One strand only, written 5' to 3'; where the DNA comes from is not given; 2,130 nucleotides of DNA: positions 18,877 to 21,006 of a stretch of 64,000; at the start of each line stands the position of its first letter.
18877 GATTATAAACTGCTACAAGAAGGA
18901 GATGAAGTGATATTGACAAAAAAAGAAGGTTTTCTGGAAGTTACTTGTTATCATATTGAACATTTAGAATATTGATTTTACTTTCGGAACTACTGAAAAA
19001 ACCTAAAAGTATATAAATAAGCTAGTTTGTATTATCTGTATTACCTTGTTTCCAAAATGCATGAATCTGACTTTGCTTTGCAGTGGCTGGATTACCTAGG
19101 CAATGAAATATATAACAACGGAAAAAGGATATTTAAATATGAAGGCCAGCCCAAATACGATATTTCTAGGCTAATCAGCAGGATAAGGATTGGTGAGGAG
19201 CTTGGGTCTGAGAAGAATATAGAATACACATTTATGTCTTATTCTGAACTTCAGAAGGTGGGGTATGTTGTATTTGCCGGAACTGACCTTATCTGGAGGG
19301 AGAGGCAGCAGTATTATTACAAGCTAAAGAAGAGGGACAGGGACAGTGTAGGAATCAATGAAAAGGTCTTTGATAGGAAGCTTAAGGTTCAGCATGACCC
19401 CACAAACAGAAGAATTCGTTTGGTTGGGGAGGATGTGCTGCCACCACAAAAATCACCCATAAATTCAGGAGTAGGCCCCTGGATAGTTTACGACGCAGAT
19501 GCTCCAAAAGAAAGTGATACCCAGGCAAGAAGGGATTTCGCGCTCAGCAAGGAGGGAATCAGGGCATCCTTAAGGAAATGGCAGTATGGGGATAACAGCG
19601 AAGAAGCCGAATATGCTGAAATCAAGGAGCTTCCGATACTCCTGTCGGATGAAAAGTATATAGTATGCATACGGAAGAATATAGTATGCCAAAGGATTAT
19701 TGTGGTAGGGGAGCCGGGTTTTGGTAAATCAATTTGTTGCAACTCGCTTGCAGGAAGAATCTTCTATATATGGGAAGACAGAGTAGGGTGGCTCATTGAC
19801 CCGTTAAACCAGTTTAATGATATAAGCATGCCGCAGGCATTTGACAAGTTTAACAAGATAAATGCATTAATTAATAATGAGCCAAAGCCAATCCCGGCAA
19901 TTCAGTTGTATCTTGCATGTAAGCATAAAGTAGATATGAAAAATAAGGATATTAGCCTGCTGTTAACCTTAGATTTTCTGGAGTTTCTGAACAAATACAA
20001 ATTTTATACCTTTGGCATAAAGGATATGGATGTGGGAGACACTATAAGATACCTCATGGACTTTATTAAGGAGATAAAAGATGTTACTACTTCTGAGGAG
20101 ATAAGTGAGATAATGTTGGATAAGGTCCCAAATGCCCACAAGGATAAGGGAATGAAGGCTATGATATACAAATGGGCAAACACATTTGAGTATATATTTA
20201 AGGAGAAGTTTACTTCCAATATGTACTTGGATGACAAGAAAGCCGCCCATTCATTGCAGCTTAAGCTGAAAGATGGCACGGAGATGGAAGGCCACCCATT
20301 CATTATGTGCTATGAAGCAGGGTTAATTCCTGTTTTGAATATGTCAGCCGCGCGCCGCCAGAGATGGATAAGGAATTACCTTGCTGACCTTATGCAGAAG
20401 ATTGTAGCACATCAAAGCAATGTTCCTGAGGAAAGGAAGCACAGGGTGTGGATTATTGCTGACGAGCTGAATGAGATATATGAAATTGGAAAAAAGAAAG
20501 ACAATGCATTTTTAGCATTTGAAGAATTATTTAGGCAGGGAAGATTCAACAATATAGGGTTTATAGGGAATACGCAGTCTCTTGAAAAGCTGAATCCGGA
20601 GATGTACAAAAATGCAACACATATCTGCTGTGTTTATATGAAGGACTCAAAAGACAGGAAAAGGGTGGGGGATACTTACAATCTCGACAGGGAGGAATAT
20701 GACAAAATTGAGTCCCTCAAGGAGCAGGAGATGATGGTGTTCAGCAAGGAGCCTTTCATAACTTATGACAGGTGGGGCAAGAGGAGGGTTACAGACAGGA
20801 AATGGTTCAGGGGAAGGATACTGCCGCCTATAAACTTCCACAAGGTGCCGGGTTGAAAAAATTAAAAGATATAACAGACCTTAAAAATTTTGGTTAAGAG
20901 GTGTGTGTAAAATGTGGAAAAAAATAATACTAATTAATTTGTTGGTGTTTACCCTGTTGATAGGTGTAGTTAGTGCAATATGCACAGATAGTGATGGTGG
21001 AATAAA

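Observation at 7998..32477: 24-kb co-directional block of Cys-rich secreted, lipo- and membrane proteins with a HerA/FtsK/VirB4-type ATPase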

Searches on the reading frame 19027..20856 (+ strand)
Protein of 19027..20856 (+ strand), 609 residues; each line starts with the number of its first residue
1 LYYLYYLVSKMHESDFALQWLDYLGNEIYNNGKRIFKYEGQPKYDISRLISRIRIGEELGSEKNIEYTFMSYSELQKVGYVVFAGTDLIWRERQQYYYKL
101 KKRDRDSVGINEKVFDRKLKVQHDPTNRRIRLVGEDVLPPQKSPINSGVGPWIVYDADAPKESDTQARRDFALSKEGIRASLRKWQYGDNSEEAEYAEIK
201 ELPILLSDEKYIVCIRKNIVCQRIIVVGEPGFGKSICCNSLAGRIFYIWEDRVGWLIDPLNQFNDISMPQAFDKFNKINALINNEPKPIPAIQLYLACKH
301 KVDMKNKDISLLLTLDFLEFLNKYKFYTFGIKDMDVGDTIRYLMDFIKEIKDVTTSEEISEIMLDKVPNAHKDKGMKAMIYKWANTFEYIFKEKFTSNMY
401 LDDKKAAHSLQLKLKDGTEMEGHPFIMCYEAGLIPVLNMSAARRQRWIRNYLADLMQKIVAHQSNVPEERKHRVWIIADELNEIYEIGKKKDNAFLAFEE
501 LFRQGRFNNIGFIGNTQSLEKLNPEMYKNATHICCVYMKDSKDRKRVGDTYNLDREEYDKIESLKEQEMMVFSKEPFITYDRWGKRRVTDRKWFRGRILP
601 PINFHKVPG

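Call 4: search_protein_families(library=pfam, proteins=[window:19027-20856:+], max_evalue=0.01)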
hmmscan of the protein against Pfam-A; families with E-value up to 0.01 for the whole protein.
window:19027-20856:+ (609 aa): 0 families

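Call 5: search_dna_similar(query=window:19027-20856:+, collection=phages, mode=protein, max_evalue=0.001)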
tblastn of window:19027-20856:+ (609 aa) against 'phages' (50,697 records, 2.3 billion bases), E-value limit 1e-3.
No match.

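Call 6: search_protein_families(library=phrogs, proteins=[window:19027-20856:+], max_evalue=0.01)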
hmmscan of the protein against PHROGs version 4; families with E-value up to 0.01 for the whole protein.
window:19027-20856:+ (609 aa): 2 families
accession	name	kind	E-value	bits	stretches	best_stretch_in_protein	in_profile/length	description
phrog_2666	-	head and packaging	1.1e-10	41.8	1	451-574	409-520/555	terminase large subunit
phrog_7035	-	unknown function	0.0045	16.4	0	455-572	469-593/969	-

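Call 7: search_solved_structures(query=window:19027-20856:+, max_evalue=10, show_alignments=2)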
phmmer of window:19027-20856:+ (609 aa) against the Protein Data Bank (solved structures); distinct sequences matched with E-value up to 10: 20.
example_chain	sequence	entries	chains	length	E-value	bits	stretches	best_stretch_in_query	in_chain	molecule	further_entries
4kfr_A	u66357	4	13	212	0.011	17.5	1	481-573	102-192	Genome packaging NTPase B204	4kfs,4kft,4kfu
4r2h_A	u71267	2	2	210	0.013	17.3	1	482-573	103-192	STIV B204 ATPase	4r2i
9yaq_O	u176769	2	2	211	0.018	16.8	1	65-136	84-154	Troponin I, cardiac muscle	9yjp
8uww_D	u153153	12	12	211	0.025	16.4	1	65-136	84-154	Troponin I, cardiac muscle | Troponin I3, cardiac type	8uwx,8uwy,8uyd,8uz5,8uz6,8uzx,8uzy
1j1d_C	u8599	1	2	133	0.066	15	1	64-135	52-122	Troponin I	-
8fmm_C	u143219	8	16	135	0.068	14.9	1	64-136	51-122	Troponin I, cardiac muscle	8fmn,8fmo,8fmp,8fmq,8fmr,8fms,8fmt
1j1e_C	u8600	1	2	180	0.12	14.1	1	64-136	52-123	Troponin I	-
1ytz_I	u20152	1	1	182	0.13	14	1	71-139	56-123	Troponin I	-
1yv0_I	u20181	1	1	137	0.13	14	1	71-137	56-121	Troponin I, fast skeletal muscle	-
4y99_C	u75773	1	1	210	0.17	13.6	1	64-136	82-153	Troponin I, cardiac muscle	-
7yvv_A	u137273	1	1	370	0.19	13.5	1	449-491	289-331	4-hydroxyphenylpyruvate dioxygenase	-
6kn8_U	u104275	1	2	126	0.19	13.5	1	65-136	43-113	Troponin I, cardiac muscle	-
6kn7_U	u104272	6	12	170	0.36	12.5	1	65-136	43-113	Troponin I, cardiac muscle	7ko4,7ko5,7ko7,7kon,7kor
2w49_2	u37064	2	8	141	0.5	12.1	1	71-137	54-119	TROPONIN I, FAST SKELETAL MUSCLE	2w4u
7uti_V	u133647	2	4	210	0.58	11.9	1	65-136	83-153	Troponin I, cardiac muscle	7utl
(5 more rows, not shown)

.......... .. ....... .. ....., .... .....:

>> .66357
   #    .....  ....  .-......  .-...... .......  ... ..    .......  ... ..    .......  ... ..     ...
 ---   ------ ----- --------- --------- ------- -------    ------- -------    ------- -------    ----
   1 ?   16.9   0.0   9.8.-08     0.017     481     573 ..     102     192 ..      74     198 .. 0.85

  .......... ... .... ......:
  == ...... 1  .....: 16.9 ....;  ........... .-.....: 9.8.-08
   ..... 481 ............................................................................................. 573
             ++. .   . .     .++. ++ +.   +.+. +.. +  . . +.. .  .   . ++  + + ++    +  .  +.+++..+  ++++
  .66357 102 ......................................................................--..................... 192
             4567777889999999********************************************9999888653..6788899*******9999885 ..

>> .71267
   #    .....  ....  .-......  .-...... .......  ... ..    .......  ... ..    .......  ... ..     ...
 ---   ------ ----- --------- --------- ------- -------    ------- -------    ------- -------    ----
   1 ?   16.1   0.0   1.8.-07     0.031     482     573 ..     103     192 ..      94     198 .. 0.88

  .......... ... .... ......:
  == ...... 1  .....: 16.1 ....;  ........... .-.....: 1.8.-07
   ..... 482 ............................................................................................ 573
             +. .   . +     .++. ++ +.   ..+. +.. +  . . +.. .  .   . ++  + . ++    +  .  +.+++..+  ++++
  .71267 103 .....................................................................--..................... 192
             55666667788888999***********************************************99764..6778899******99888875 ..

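Call 9: find_related_loci(query=window:19027-20856:+, collection=viral_contigs, flank=10000)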
Query window:19027-20856:+ (609 aa) in viral_contigs; peptide patterns used: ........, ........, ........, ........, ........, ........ (x = any residue, [..] = any of these).
5 stretches matched a pattern, but none encodes a relative of the query by tblastn (E <= 1e-3).

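Call 11: find_homologous_proteins(query=window:19027-20856:+)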
Query window:19027-20856:+ (609 aa): 48 proteins with E <= 0.001 among 8000 candidates.
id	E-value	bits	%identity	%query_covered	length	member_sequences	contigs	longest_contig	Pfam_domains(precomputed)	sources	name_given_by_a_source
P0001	0.0e+0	1263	89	98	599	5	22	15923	-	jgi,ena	-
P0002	0.0e+0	1038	72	98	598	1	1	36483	-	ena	-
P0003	5.2e-293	991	69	98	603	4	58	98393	-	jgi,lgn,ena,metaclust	metaclust:\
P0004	1.2e-288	977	68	98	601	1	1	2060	-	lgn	-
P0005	7.6e-285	964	68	98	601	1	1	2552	-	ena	-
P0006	9.7e-283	957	68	98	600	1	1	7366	-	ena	-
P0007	4.4e-282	955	67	98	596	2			-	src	-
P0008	6.3e-276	935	65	98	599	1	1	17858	-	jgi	jgi:hypothetical protein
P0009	7.0e-274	928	65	98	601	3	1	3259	-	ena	-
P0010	3.2e-249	847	59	98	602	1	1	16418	-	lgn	-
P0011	2.8e-239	814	58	98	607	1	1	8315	-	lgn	-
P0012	2.0e-231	788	57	98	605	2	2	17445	-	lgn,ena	-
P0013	4.4e-228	777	56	98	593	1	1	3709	-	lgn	-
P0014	6.0e-225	767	56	98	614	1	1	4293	-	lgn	-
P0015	9.4e-225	766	55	98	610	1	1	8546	-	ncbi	-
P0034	2.7e-189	649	48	98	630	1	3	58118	-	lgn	-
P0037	4.6e-177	608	46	98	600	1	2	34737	-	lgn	-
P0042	8.5e-173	594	46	98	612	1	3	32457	-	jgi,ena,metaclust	metaclust:\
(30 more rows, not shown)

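Call 13: find_encoding_contigs(protein=P0003, flank=10000, max_places=3)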
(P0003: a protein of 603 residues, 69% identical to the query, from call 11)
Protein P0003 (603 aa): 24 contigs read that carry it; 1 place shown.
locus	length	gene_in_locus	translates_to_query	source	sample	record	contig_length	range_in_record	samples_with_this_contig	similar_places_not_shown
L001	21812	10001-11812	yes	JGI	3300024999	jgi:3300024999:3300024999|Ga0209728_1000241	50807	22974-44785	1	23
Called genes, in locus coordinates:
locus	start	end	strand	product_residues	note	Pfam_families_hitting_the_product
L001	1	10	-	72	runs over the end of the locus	-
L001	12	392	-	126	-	-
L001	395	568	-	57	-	-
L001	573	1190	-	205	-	-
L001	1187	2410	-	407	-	-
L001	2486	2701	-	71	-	-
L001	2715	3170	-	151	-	-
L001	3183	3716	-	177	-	-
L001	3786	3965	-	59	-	-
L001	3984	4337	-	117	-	-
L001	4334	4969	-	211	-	-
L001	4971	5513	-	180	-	-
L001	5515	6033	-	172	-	-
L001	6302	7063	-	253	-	-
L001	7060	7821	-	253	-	-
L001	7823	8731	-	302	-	-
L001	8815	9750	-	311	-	-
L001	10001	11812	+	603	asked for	-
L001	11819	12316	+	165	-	-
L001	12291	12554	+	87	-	-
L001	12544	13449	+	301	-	-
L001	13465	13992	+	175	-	-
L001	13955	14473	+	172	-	-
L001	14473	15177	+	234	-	-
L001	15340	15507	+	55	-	-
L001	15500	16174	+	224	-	-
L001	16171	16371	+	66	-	-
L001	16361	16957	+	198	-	-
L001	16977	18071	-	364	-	PF01385:OrfB_IS605, PF07282:Cas12f1-like_TNB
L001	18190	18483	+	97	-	-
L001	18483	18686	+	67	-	-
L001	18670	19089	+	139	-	-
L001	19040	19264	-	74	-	-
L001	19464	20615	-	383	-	-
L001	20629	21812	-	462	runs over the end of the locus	-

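Call 14: search_solved_structures(query=A1, max_evalue=1, show_alignments=3)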
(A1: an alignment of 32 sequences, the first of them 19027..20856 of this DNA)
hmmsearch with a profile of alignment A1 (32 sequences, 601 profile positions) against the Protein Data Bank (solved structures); distinct sequences matched with E-value up to 1: 5.
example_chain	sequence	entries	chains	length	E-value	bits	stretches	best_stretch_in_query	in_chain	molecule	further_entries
4r2h_A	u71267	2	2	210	1.4e-07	33.7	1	467-563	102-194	STIV B204 ATPase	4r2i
4kfr_A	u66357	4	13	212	1.6e-07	33.4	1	444-562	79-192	Genome packaging NTPase B204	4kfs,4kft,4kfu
1egx_A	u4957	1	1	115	0.0062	18.3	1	109-163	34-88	VASODILATOR-STIMULATED PHOSPHOPROTEIN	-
5zfq_A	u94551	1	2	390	0.48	12.1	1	214-254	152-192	Twitching motility pilus retraction protein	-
8wiv_A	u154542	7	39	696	0.99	11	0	460-561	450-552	Helicase HerA central domain-containing protein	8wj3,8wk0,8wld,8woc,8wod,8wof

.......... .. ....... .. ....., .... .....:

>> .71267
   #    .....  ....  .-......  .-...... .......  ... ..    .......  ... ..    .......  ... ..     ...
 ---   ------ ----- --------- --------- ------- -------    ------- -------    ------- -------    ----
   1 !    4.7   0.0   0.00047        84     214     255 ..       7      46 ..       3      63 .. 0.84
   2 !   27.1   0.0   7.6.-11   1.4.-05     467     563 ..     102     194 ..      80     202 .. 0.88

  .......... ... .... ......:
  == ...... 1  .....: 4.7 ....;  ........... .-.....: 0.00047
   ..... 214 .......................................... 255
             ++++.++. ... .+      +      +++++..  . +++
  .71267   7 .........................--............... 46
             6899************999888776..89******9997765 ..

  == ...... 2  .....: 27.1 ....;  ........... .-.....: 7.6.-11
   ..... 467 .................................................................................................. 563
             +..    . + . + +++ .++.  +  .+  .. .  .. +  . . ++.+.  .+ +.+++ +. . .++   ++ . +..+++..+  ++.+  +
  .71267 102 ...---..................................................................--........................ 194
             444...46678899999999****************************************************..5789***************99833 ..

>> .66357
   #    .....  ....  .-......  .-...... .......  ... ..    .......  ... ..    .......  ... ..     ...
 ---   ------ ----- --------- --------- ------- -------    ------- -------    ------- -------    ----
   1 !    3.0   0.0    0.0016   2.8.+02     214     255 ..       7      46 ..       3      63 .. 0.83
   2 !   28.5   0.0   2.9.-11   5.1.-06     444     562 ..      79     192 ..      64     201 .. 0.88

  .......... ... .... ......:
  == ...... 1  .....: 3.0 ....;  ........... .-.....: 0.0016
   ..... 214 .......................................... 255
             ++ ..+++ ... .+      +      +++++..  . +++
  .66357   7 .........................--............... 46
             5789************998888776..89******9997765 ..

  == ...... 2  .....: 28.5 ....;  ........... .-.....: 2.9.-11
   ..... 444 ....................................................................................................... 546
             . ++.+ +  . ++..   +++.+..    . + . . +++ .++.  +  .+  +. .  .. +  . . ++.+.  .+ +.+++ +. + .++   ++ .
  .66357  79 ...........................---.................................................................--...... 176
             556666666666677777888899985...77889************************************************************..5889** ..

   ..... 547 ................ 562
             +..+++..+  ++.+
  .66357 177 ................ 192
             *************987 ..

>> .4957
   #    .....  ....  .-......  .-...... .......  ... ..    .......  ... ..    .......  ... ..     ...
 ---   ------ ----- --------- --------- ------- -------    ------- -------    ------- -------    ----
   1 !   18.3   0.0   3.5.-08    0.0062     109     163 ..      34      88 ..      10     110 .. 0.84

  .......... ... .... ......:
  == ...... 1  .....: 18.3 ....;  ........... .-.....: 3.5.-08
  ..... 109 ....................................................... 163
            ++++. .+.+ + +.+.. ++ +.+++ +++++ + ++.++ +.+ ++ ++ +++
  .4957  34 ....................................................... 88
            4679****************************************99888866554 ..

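Call 31: search_protein_representatives(alignment_id=A1)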
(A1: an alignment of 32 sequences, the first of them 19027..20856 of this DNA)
Query: 32 sequences, 601 profile positions. Proteins with E-value up to 0.001 (for the whole library): 493; up to 1e-10: 334; up to 1e-30: 215. The best 150 are listed.
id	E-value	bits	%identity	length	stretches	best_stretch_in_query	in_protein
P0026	1.6e-257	872.4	-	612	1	1-599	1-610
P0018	5.7e-232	788.0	-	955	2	225-510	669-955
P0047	1.8e-231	786.4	-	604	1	1-600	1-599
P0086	3.8e-225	765.5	-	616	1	1-599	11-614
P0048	2.1e-212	723.4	-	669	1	4-600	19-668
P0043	1.1e-196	671.5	-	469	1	4-464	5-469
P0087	3.1e-178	610.5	-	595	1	4-596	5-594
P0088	9.8e-178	608.9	-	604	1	5-599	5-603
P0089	2.0e-159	548.4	-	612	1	4-595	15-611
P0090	5.7e-158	543.6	-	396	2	194-458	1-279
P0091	1.3e-157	542.4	-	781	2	225-598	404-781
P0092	4.8e-155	533.9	-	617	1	4-599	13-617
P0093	8.7e-143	493.5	-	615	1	1-599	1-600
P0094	2.4e-135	468.9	-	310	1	292-599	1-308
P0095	1.7e-131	456.2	-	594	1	5-598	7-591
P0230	1.5e-41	159.1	-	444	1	183-598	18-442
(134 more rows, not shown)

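Call 38: find_encoding_contigs(protein=P0034, flank=10000, max_places=2)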
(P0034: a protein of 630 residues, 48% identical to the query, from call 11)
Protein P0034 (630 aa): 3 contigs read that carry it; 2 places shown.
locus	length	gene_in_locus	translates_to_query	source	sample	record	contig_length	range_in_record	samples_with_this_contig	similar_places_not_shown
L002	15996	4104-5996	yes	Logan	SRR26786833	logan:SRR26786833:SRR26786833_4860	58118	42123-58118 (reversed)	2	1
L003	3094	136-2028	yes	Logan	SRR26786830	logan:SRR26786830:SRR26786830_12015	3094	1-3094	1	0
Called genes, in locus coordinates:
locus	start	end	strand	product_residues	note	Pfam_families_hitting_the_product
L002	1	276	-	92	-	?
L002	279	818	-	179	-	-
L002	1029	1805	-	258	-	-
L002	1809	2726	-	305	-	-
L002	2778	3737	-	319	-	-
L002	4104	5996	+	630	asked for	-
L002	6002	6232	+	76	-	-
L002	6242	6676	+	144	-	-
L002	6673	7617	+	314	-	-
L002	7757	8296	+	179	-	-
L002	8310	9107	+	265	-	-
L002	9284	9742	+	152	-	PF04307:YdjM (weak)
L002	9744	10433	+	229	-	-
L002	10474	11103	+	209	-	-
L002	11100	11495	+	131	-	-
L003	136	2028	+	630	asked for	-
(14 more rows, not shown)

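Call 39: find_encoding_contigs(protein=P0002, flank=10000, max_places=1)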
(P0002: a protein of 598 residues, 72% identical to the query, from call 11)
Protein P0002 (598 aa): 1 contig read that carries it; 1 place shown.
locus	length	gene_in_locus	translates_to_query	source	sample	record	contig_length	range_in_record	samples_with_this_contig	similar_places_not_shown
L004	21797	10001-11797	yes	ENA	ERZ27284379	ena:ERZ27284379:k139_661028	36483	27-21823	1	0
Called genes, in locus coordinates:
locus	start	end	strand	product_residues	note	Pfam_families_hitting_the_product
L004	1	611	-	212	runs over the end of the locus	?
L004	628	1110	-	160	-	-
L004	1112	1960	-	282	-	-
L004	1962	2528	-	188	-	-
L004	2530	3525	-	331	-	-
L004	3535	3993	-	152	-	-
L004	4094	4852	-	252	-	-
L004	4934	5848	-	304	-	-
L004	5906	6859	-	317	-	-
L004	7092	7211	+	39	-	-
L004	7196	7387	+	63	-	-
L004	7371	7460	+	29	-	-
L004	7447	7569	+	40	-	-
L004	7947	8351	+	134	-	-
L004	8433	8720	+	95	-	-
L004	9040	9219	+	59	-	-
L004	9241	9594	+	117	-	PF13641:Glyco_tranf_2_3 (weak), PF00535:Glycos_transf_2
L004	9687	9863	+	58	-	-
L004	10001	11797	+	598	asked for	-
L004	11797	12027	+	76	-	-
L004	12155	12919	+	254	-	-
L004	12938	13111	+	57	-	-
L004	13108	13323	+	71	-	-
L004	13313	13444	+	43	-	-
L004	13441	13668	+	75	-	-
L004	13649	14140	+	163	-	-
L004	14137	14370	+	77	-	-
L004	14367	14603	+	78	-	-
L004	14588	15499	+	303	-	-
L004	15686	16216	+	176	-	-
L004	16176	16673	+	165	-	-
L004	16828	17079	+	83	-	-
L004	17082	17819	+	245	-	-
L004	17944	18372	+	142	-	-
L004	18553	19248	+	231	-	PF09723:Zn_ribbon_8 (faint)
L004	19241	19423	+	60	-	-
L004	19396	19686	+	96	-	-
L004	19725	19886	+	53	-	-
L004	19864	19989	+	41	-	-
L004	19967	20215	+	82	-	-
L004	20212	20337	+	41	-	-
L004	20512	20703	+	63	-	-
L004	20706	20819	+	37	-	-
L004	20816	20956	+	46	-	-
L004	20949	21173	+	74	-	-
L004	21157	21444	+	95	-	-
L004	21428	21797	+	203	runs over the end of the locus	-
